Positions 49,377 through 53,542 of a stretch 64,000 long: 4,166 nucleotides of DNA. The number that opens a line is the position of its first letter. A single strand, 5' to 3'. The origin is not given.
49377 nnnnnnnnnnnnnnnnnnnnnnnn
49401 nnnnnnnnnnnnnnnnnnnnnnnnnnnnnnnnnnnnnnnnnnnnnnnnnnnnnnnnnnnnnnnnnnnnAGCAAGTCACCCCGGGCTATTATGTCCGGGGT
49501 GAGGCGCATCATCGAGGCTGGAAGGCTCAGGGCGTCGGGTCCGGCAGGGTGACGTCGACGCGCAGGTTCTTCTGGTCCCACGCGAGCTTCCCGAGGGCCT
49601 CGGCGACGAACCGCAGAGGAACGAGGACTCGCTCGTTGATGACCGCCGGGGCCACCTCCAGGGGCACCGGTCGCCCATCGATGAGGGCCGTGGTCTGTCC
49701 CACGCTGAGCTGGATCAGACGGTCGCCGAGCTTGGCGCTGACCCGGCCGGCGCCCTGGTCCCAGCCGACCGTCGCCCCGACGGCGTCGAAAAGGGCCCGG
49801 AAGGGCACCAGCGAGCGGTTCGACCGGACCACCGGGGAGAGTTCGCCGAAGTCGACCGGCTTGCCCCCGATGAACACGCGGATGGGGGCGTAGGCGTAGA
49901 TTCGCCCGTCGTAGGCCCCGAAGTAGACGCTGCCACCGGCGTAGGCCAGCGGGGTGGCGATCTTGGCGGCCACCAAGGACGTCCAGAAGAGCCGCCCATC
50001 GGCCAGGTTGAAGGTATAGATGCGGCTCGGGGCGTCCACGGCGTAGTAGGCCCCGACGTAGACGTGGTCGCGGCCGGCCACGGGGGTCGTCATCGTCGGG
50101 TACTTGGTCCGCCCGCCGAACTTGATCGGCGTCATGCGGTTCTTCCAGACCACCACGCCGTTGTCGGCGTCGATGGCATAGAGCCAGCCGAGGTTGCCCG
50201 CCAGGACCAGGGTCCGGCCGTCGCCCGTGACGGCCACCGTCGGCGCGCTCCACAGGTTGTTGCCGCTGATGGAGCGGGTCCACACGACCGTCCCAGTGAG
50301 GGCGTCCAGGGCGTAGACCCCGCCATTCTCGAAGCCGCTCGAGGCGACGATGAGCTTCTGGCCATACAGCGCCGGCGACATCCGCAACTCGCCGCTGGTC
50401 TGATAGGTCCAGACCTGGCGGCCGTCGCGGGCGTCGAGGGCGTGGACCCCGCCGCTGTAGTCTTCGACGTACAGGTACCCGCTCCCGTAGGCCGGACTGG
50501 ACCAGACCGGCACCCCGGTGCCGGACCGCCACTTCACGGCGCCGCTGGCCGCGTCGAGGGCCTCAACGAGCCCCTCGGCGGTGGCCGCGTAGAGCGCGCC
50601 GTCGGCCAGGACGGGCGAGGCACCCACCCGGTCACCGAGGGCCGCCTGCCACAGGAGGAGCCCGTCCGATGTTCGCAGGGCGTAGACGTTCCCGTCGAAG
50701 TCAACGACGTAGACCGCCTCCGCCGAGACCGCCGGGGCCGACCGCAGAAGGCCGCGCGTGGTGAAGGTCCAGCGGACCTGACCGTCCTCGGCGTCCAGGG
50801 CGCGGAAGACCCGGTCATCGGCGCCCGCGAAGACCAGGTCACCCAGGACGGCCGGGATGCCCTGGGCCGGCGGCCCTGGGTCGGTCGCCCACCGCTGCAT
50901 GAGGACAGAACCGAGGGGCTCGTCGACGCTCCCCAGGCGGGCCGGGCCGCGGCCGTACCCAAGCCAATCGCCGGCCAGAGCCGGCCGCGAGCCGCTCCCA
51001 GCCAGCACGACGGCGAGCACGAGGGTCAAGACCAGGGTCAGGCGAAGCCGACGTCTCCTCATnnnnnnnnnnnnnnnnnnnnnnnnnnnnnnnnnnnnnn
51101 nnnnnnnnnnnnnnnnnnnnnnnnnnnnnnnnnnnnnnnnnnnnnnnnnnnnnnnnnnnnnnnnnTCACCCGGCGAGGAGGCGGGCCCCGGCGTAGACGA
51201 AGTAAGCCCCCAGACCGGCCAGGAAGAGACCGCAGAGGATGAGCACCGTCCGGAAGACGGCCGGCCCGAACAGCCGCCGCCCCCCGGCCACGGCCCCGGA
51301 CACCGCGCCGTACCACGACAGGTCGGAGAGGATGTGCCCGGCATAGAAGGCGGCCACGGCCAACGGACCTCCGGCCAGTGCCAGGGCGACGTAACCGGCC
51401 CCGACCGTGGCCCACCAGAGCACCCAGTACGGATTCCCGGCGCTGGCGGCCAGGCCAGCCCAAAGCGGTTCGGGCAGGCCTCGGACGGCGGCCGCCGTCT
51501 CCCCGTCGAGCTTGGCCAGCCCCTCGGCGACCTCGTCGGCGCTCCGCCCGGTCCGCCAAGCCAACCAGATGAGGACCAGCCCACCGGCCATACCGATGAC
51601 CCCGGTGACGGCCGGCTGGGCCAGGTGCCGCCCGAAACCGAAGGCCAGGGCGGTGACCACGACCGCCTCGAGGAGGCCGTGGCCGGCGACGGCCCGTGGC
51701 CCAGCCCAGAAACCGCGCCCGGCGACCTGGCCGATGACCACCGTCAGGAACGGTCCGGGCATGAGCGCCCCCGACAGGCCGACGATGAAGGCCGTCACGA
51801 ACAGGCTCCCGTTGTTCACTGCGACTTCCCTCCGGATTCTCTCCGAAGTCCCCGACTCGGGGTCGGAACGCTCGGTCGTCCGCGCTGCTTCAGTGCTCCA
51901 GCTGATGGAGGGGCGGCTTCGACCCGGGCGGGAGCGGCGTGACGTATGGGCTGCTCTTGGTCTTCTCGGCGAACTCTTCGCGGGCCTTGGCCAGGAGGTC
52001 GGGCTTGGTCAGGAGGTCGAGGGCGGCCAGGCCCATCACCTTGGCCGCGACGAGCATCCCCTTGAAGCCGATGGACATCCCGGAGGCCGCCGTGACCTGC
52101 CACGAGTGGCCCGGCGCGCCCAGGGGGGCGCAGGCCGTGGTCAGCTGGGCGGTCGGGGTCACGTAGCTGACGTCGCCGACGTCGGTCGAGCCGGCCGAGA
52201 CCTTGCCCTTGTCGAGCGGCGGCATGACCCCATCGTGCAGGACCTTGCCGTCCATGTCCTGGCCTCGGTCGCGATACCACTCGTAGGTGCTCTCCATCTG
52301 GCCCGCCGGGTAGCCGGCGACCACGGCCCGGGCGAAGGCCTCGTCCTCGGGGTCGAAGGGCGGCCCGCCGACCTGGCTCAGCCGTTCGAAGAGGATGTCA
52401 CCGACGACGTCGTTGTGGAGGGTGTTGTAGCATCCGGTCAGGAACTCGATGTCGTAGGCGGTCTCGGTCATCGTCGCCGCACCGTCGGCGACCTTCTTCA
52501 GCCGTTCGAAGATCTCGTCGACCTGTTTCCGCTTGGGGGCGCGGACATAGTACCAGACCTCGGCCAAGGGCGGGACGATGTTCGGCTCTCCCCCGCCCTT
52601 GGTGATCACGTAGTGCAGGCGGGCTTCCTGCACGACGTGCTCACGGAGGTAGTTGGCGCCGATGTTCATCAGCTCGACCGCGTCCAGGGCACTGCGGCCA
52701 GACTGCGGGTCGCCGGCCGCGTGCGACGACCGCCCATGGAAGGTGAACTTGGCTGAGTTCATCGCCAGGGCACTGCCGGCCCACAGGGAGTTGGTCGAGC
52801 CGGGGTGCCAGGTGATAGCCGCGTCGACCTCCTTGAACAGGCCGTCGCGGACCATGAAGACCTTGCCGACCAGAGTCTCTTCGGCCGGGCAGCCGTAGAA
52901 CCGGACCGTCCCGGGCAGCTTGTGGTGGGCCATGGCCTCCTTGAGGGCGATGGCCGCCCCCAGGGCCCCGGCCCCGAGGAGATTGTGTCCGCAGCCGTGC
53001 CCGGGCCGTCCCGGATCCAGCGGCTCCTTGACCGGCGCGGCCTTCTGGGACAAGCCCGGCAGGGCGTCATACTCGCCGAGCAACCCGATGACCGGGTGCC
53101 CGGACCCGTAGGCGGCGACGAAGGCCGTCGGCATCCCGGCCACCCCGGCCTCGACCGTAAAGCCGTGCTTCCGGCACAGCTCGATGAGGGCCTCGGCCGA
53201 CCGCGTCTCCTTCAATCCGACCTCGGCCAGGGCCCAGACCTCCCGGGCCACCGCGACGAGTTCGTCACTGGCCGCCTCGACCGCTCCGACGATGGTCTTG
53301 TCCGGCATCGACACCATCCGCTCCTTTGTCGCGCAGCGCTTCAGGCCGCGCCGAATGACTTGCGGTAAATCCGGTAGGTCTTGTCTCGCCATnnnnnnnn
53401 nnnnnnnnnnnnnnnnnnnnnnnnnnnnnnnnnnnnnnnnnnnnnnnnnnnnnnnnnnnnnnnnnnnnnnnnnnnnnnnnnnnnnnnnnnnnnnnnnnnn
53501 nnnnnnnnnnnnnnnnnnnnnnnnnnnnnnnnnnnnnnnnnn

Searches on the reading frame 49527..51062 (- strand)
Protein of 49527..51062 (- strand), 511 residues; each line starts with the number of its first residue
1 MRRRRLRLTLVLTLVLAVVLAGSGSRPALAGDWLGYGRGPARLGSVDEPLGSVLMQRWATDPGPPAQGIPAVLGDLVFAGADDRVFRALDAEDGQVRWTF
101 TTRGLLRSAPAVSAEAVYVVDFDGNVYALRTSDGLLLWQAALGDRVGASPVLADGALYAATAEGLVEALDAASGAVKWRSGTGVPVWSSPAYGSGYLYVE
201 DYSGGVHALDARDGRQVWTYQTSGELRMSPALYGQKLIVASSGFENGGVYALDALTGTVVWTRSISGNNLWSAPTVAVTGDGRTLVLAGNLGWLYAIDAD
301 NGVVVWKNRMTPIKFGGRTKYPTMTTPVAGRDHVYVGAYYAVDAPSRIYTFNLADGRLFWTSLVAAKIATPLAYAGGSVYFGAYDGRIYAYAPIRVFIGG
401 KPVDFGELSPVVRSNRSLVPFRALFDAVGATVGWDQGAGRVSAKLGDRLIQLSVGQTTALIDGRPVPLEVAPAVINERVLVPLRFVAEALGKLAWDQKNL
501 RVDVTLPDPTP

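Call 11: search_protein_families(library=pfam, proteins=[window:49527-51062:-], max_evalue=0.01)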
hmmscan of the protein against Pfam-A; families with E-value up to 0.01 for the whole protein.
window:49527-51062:- (511 aa): 6 families
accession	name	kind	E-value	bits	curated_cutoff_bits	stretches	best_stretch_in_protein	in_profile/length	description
PF13360.13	PQQ_2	-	1.2e-46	159.7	27.6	2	163-392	2-223/233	Outer membrane protein assembly factor BamB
PF13570.13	Beta-prop_ACSF4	-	4.1e-45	155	133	3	73-198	60-189/329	Beta-alanine-activating enzyme, beta-propeller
PF07833.16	Cu_amine_oxidN1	-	5.3e-27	94.3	24.2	1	398-502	2-106/108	Copper amine oxidase N-terminal domain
PF01011.28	PQQ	-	1.3e-15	57.6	26.7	1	147-181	50-84/595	Glucose/ethanol/alcohol dehydrogenase, beta-propeller domain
PF25293.1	Beta-prop_EMC1_N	-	4.8e-07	30.1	34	0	207-368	44-199/219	EMC1 N-terminal beta-propeller domain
PF25292.1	Beta-prop_CGLA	-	0.0011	19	26.8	0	238-309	2-70/316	Lambda-carrageenase beta-propeller domain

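Call 28: search_protein_families(library=ncbifam, proteins=[window:49527-51062:-], max_evalue=0.001)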
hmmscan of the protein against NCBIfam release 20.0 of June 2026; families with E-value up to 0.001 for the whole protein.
window:49527-51062:- (511 aa): 10 families
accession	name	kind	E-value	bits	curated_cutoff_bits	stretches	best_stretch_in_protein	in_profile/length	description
TIGR03300.1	assembly_YfgL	equivalog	7.8e-41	140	285.2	3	69-185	60-176/377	outer membrane protein assembly factor BamB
NF008351.0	PRK11138.1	equivalog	8.3e-31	106.8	423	3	189-310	64-188/394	outer membrane protein assembly factor BamB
NF053615.1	SerThrKinAfsKStmc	equivalog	2e-27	96.2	1300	2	76-258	621-805/809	protein serine/threonine kinase AfsK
TIGR03075.1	PQQ_enz_alc_DH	subfamily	1.2e-19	70.3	480.05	3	148-267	63-201/530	PQQ-dependent dehydrogenase, methanol/ethanol family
TIGR04528.1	acido_non_PQQ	subfamily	2e-18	66.4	650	3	249-370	69-187/493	acido-empty-quinoprotein group A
TIGR03074.1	PQQ_membr_DH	subfamily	1.2e-07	30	832.65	0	147-180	206-239/783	membrane-bound PQQ-dependent dehydrogenase, glucose/quinate/shikimate family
NF050114.1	Rv3212_fam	equivalog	4.7e-06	26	150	0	199-266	76-143/393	Rv3212 family protein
NF038015.2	AztD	exception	1.4e-05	24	400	0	201-244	4-48/356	zinc metallochaperone AztD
NF041516.1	PA2928_fam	subfamily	0.00023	20.7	70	1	249-308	71-127/376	PA2928 family protein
NF040673.1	PLuB_PQQ_rpt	exception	0.00098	18.2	250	0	78-181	259-369/395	PLuB system PQQ-binding repeat protein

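Call 72: find_homologous_proteins(query=window:49527-51062:-, max_evalue=1e-10)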
Query window:49527-51062:- (511 aa): 155 proteins with E <= 1e-10 among 8000 candidates; the best 120 are listed.
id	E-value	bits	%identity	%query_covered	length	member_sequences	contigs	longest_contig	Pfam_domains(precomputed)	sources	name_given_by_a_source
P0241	0.0e+0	1127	100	100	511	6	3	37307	PF01011.29,PF07774.20,PF13360.14,PF13570.14,PF25293.2,PF07833.17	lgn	-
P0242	1.6e-255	867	76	99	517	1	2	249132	PF01011.29,PF07774.20,PF13360.14,PF13570.14,PF25293.2,PF07833.17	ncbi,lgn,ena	-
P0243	3.7e-253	859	78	95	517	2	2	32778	PF01011.29,PF13360.14,PF13570.14,PF25293.2,PF07833.17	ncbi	ncbi:MAG: outer membrane protein assembly factor BamB family protein [Bacillota bacterium]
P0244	2.7e-209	715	66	96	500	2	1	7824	PF01011.29,PF13360.14,PF13570.14,PF25293.2,PF07833.17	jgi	jgi:outer membrane protein assembly factor BamB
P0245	1.1e-203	696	64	94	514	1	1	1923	PF01011.29,PF13360.14,PF13570.14,PF25293.2,PF07833.17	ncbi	-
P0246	2.4e-198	678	74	80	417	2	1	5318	PF01011.29,PF07774.20,PF13360.14,PF13570.14,PF25293.2,PF07833.17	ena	-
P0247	4.9e-71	258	35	93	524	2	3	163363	PF01011.29,PF07774.20,PF13360.14,PF13570.14,PF25293.2,PF07833.17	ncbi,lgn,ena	-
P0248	7.2e-68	248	30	59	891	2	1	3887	PF01011.29,PF13360.14,PF13570.14,PF00486.35,PF23414.2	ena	-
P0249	8.3e-43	165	32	67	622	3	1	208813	PF01011.29,PF14435.12,PF13360.14,PF25292.1,PF13570.14,PF27344.1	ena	-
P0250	3.9e-42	163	33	67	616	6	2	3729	PF01011.29,PF13360.14,PF25292.1,PF13570.14,PF27344.1,PF23414.2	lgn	-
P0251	7.5e-42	162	33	67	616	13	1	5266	PF01011.29,PF14435.12,PF13360.14,PF25292.1,PF13570.14,PF27344.1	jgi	jgi:eukaryotic-like serine/threonine-protein kinase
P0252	9.2e-42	162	28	73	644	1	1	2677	PF01011.29,PF13360.14,PF13570.14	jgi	jgi:outer membrane protein assembly factor BamB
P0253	2.6e-40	157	23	71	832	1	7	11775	PF01011.29,PF13360.14,PF25292.1,PF13570.14,PF25293.2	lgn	-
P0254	2.6e-39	154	35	40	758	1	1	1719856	PF01011.29,PF07714.24,PF00069.32,PF13360.14,PF25292.1,PF13570.14,PF01636.30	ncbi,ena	-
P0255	2.2e-38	151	29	62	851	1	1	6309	PF01011.29,PF07774.20,PF13360.14,PF25292.1,PF13570.14,PF25293.2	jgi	jgi:outer membrane protein assembly factor BamB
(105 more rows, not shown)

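Call 74: find_encoding_contigs(protein=P0244, flank=8000, max_places=2)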
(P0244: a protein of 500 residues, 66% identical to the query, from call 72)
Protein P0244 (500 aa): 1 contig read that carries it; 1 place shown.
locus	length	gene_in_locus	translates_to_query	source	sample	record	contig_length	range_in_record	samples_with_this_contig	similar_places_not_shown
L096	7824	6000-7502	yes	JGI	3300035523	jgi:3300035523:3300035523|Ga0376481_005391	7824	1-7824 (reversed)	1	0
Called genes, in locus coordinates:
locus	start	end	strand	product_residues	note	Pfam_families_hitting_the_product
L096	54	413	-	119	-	PF10710:DUF2512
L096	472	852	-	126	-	PF07561:DUF1540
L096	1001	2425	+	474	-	PF01266:DAO, PF04324:Fer2_BFD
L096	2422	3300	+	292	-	PF00561:Abhydrolase_1, PF12146:Hydrolase_4, PF12697:Abhydrolase_6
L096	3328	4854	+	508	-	PF00370:FGGY_N, PF02782:FGGY_C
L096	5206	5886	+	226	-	PF01810:LysE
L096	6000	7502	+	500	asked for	PF01011:PQQ (faint), PF13360:PQQ_2, PF13570:Beta-prop_ACSF4, PF25293:Beta-prop_EMC1_N (faint), PF13360:PQQ_2, PF13570:Beta-prop_ACSF4, PF13360:PQQ_2, PF07833:Cu_amine_oxidN1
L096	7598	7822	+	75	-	?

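Call 75: find_encoding_contigs(protein=P0247, flank=6000, max_places=1)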
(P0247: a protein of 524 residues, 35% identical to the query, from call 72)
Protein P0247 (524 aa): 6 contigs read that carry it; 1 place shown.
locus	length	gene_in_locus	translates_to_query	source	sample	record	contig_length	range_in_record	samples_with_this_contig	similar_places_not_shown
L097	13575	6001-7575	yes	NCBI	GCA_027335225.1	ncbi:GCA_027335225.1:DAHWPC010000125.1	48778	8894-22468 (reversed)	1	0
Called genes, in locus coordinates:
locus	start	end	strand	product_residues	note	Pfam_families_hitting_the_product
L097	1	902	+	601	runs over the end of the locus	PF00753:Lactamase_B, PF12706:Lactamase_B_2, PF22505:RNase_J_b_CASP, PF07521:RMMBL, PF17770:RNase_J_C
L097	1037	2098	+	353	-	PF00574:CLP_protease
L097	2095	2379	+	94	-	PF14035:YlzJ (weak)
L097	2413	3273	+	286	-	PF02673:BacA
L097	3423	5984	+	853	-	PF13491:FtsK_4TM, PF17854:FtsK_alpha, PF01580:FtsK_SpoIIIE, PF09397:FtsK_gamma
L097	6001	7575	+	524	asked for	PF01011:PQQ (faint), PF07774:EMC1_C (faint), PF13570:Beta-prop_ACSF4, PF13360:PQQ_2, PF25293:Beta-prop_EMC1_N (faint), PF13360:PQQ_2, PF13570:Beta-prop_ACSF4, PF07833:Cu_amine_oxidN1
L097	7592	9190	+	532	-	PF07969:Amidohydro_3, PF01979:Amidohydro_1 (faint)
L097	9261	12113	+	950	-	PF03699:UPF0182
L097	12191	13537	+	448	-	PF01336:tRNA_anti-codon, PF00152:tRNA-synt_2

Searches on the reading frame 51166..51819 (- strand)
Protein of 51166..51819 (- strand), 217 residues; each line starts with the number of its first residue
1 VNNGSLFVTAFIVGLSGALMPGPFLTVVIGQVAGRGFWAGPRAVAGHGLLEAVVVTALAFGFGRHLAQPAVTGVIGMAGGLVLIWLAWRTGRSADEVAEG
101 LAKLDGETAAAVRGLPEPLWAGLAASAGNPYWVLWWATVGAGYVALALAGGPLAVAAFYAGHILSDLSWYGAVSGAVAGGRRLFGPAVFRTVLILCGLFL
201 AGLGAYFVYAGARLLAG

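Call 11: search_protein_families(library=pfam, proteins=[window:51166-51819:-], max_evalue=0.01)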
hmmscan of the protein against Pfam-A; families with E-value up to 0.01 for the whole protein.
window:51166-51819:- (217 aa): 1 family
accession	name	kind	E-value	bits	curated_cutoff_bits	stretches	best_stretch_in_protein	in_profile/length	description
PF01810.24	LysE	-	1.2e-24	87.3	25.6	1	15-210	1-192/193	LysE type translocator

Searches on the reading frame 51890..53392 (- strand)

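Call 11: search_protein_families(library=pfam, proteins=[window:51890-53392:-], max_evalue=0.01)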
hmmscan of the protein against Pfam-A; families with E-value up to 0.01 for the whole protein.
window:51890-53392:- (500 aa): 2 families
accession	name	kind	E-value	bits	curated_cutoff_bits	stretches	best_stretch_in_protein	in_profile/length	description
PF01546.33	Peptidase_M20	-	2.6e-10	41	24.6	1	104-316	2-117/206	Peptidase family M20/M25/M40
PF07687.19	M20_dimer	-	1.4e-08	35.1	21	1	213-303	8-100/107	Peptidase dimerisation domain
